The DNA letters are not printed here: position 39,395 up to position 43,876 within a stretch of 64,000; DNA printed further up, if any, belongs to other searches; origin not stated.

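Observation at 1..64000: Sense-strand over-representation of the pentamer CTAAG, created in all three reading frames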

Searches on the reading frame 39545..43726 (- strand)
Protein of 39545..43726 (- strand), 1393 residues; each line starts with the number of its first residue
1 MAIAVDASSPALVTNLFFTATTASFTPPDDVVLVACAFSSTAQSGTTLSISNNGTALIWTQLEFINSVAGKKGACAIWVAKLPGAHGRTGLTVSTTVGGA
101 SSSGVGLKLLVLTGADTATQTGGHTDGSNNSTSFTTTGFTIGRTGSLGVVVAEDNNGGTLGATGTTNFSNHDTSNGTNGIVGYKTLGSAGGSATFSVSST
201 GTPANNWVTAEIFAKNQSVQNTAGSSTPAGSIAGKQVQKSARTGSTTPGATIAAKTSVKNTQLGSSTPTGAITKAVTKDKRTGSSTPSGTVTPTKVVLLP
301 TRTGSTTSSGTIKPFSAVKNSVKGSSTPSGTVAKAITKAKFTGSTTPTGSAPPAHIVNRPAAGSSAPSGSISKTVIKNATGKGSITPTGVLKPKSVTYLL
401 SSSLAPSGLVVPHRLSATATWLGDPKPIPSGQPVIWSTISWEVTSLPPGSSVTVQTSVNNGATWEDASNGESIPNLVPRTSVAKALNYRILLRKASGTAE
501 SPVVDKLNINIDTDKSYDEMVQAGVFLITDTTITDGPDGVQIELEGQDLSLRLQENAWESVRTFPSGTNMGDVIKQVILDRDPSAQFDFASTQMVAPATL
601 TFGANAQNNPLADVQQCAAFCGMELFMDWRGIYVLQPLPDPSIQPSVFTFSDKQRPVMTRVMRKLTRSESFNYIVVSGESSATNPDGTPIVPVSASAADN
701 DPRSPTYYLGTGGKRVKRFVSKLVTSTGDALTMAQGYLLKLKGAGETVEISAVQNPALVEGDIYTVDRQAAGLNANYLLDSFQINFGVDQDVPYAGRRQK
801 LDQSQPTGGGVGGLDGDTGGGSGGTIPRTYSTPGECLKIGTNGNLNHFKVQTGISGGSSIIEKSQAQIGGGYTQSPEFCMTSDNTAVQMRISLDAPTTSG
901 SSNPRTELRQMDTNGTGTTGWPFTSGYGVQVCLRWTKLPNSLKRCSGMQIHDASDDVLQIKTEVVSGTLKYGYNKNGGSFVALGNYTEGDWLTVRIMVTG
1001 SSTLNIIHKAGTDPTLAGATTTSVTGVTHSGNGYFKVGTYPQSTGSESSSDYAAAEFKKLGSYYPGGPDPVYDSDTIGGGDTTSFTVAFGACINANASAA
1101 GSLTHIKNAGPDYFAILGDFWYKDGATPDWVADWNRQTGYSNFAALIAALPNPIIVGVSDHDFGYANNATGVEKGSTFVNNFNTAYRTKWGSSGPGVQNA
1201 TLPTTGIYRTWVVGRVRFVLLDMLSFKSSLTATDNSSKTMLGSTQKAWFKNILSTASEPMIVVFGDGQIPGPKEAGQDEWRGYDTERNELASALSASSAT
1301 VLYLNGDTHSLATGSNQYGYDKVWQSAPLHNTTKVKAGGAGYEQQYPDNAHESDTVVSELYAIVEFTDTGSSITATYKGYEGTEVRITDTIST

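Call 6: search_protein_families(library=pfam, proteins=[window:39545-43726:-])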
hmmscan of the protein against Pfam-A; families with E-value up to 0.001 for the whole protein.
window:39545-43726:- (1393 aa): 2 families
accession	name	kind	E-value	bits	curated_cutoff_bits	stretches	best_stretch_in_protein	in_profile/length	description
PF08787.18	Alginate_lyase2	-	8.4e-23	81.8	29.7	1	844-1060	2-221/225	Alginate lyase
PF09423.15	PhoD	-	1.5e-11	44.4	27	1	1203-1322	140-277/343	PhoD-like phosphatase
